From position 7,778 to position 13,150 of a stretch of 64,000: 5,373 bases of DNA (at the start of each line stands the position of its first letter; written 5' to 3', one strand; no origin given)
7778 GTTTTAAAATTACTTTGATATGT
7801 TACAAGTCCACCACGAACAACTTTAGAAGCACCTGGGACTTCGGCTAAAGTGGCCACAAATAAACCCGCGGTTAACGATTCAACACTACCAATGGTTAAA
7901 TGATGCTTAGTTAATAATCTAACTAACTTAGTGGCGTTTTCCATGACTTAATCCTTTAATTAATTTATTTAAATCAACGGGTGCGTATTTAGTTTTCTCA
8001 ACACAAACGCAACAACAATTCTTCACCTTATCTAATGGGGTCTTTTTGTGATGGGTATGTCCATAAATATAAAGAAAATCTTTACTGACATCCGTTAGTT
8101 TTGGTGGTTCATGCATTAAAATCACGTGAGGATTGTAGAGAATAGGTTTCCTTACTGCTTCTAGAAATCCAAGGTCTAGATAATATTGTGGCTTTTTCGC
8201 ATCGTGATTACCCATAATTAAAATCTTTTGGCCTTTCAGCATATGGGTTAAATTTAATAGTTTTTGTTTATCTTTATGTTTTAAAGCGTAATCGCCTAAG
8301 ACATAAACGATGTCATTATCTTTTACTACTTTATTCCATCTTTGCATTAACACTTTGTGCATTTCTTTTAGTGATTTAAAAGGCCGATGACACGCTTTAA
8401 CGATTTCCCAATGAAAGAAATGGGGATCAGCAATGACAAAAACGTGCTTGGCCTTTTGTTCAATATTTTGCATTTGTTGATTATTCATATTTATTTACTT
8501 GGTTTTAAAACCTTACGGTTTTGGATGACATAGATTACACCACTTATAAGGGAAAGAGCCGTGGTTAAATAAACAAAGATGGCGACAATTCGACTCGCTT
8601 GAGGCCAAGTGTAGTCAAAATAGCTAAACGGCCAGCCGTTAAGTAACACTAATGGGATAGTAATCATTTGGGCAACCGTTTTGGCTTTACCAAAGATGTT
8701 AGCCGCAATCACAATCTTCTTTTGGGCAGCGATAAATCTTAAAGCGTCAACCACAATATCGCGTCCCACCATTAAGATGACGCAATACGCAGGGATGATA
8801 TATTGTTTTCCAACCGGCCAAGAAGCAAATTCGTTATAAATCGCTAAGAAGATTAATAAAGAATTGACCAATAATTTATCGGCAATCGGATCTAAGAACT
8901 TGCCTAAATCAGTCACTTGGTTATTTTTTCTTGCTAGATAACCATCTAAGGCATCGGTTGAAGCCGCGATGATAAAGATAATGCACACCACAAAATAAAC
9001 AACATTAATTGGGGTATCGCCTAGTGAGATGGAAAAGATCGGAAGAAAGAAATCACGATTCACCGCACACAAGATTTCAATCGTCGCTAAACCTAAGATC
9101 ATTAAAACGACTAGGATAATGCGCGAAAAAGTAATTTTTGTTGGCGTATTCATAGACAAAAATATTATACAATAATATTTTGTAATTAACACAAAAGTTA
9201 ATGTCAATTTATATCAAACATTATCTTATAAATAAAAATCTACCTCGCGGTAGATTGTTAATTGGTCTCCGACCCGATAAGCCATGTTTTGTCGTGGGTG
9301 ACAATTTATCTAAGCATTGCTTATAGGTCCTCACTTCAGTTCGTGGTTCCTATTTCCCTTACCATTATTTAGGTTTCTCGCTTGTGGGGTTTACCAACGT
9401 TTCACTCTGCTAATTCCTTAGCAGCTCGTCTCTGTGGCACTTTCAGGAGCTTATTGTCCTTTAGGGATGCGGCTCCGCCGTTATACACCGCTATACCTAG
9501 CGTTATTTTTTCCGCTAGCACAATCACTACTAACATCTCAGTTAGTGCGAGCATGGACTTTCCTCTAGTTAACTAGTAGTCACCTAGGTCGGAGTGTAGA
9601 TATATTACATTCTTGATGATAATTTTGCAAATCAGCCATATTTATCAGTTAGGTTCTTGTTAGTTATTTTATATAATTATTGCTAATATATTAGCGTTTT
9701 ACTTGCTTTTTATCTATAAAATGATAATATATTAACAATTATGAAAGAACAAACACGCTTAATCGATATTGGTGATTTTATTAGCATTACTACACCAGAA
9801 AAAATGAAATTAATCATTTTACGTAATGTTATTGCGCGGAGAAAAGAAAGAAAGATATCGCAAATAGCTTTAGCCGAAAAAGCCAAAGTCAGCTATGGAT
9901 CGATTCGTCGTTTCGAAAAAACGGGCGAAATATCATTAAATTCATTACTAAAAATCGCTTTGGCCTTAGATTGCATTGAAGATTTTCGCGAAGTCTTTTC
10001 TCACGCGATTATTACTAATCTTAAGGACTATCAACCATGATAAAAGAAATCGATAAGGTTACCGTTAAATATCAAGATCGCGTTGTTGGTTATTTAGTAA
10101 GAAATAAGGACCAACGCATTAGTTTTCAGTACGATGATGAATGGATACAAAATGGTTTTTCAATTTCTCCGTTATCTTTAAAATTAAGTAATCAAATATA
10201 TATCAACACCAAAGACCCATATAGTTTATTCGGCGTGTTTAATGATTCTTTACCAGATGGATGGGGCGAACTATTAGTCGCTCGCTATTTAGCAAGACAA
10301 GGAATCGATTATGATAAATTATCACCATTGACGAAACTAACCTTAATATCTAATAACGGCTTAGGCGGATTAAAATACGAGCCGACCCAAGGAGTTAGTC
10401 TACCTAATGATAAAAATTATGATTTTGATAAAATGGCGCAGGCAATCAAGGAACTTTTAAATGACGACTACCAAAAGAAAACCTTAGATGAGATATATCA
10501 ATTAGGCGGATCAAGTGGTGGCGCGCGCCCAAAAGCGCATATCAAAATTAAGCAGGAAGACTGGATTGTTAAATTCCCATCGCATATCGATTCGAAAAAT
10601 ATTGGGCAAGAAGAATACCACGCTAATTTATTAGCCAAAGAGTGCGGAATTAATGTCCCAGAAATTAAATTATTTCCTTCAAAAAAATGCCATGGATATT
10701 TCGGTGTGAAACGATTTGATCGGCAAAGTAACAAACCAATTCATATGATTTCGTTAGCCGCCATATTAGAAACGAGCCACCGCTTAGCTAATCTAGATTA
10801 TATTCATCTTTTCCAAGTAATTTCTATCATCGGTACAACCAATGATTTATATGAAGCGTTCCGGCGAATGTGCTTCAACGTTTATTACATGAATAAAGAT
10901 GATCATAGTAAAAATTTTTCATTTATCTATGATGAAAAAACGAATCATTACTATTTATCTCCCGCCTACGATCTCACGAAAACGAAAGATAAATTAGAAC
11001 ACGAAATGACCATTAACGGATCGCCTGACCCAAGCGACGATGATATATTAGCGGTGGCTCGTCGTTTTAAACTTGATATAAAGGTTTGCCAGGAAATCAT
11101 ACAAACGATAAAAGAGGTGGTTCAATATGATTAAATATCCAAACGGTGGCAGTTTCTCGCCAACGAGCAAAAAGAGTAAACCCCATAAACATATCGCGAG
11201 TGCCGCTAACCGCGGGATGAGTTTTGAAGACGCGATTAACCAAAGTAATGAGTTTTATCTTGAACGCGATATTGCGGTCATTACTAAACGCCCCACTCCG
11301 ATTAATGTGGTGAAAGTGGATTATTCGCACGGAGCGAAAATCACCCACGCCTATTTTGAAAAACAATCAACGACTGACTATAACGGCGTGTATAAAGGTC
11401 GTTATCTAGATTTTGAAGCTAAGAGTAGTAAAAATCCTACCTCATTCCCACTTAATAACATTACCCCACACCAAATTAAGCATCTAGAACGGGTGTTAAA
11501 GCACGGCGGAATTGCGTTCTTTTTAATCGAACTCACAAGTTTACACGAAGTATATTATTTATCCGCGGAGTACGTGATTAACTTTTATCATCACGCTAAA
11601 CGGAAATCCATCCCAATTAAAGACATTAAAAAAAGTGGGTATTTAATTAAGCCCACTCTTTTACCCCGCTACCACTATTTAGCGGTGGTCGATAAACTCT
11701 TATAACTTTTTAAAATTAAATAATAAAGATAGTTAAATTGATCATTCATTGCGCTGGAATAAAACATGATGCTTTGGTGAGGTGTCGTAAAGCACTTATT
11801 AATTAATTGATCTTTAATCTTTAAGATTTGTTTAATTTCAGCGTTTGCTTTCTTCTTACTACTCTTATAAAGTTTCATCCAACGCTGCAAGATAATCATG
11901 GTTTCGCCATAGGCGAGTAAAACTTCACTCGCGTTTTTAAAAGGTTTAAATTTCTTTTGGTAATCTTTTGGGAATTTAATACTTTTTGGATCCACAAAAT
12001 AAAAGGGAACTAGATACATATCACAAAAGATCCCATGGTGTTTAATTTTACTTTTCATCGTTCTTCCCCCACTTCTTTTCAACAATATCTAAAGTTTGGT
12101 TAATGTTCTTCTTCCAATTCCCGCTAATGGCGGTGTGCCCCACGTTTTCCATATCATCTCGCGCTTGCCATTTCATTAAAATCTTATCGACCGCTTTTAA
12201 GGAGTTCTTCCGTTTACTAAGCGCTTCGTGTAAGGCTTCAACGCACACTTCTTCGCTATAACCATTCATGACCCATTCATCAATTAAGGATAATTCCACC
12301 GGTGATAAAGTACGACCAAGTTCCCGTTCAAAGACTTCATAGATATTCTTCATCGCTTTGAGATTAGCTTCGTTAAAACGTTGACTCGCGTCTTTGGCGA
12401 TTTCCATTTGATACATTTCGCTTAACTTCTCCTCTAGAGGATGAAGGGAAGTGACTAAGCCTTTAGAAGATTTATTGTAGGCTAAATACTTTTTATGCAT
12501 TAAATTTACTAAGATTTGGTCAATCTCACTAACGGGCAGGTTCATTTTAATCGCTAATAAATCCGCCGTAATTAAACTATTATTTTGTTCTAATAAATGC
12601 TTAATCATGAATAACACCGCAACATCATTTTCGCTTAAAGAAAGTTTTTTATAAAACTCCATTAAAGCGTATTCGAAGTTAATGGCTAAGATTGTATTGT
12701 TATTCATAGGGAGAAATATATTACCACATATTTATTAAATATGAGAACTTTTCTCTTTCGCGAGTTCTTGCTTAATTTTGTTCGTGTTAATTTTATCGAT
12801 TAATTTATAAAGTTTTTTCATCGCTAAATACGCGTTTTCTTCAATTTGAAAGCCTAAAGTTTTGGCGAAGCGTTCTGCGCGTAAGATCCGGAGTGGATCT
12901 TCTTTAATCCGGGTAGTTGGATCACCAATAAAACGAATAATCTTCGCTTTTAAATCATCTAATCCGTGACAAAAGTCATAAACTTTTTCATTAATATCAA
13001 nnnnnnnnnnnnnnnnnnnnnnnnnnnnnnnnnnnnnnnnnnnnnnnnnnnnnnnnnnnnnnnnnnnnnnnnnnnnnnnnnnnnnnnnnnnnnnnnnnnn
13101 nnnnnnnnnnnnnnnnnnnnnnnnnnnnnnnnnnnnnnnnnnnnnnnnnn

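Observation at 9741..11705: hipB-hipA-like toxin-antitoxin pair translationally overlapped onto recU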

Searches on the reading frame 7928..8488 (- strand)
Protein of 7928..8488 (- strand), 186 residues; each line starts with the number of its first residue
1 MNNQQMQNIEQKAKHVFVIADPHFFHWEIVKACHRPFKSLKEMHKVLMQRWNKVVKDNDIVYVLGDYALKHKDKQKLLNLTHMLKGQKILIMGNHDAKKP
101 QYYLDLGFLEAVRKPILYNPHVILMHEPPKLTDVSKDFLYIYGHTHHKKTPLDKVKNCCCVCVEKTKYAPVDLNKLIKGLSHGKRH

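Call 39: search_protein_families(library=pfam, proteins=[window:7928-8488:-], max_evalue=0.0001)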
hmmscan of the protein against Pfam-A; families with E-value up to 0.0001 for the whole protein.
window:7928-8488:- (186 aa): 2 families
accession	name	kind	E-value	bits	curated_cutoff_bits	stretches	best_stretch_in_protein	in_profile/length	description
PF00149.33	Metallophos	-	1.5e-06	29.3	21.5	1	16-144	3-116/191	Calcineurin-like phosphoesterase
PF12850.12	Metallophos_2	-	8.4e-05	23.1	27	0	45-149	13-120/154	Calcineurin-like phosphoesterase superfamily domain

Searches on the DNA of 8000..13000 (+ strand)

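Call 5: search_rna_families(source=window, start=8000, end=13000, threshold=gathering)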
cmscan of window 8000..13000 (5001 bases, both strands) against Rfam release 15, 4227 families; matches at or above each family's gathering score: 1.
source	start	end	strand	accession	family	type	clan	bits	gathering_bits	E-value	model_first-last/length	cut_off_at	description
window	9273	9591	-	RF00011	RNaseP_bact_b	Gene; ribozyme;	CL00002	237.7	97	1.1e-69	1-365/365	no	Bacterial RNase P class B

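Call 15: search_rna_families(sources=[L001, L002, L004, L005, L007, L008, L012, L018, L021, L034], threshold=gathering)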
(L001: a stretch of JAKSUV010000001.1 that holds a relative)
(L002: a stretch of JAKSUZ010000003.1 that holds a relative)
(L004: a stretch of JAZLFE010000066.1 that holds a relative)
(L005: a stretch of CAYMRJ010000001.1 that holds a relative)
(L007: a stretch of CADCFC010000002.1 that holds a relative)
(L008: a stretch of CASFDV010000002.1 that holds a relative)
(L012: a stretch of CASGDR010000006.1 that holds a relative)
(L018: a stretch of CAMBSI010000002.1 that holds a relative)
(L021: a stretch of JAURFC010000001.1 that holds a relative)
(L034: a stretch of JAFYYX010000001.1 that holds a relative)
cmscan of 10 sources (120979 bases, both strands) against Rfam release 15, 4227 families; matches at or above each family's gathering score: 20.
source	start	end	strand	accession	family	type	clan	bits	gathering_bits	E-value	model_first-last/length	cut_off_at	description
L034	4933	5276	-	RF00011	RNaseP_bact_b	Gene; ribozyme;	CL00002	286.7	97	1.8e-83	1-365/365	no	Bacterial RNase P class B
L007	4461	4792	-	RF00011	RNaseP_bact_b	Gene; ribozyme;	CL00002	277.3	97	1.5e-80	1-365/365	no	Bacterial RNase P class B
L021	4531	4855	-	RF00011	RNaseP_bact_b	Gene; ribozyme;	CL00002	265.2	97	8.4e-77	1-365/365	no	Bacterial RNase P class B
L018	4525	4850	-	RF00011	RNaseP_bact_b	Gene; ribozyme;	CL00002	257.1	97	2.6e-74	1-365/365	no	Bacterial RNase P class B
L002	4755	5073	-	RF00011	RNaseP_bact_b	Gene; ribozyme;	CL00002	244.9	97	1.6e-70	1-365/365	no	Bacterial RNase P class B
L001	4147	4465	-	RF00011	RNaseP_bact_b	Gene; ribozyme;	CL00002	240.1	97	4.6e-69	1-365/365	no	Bacterial RNase P class B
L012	4408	4724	-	RF00011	RNaseP_bact_b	Gene; ribozyme;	CL00002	235.5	97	1.2e-67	1-365/365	no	Bacterial RNase P class B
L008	4374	4700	-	RF00011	RNaseP_bact_b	Gene; ribozyme;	CL00002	232.7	97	9.3e-67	1-365/365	no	Bacterial RNase P class B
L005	4452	4766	-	RF00011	RNaseP_bact_b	Gene; ribozyme;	CL00002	219.9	97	8.2e-63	1-365/365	no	Bacterial RNase P class B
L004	1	222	-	RF00011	RNaseP_bact_b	Gene; ribozyme;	CL00002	163.3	97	2.5e-45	1-241/365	3'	Bacterial RNase P class B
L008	12287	12410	-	RF00050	FMN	Cis-reg; riboswitch;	-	80.5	66.2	2.1e-16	1-138/138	no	FMN riboswitch aptamer (RFN element)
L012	12336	12456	-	RF00050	FMN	Cis-reg; riboswitch;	-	79.4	66.2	4.2e-16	1-138/138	no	FMN riboswitch aptamer (RFN element)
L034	12100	12173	-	RF00005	tRNA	Gene; tRNA;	CL00001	77.9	29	3.9e-15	1-71/71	no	tRNA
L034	12021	12093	-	RF00005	tRNA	Gene; tRNA;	CL00001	76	29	1.3e-14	1-71/71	no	tRNA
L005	12329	12447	-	RF00050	FMN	Cis-reg; riboswitch;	-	74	66.2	1.3e-14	1-138/138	no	FMN riboswitch aptamer (RFN element)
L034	11766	11838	-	RF00005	tRNA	Gene; tRNA;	CL00001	68.4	29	1.6e-12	1-71/71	no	tRNA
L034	11508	11581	-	RF00005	tRNA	Gene; tRNA;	CL00001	67.5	29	3e-12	1-71/71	no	tRNA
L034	11593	11666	-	RF00005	tRNA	Gene; tRNA;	CL00001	66.6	29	5e-12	1-71/71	no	tRNA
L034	11848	11920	-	RF00005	tRNA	Gene; tRNA;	CL00001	66.5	29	5.3e-12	1-71/71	no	tRNA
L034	11932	12012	-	RF00005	tRNA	Gene; tRNA;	CL00001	62.2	29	8.5e-11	1-71/71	no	tRNA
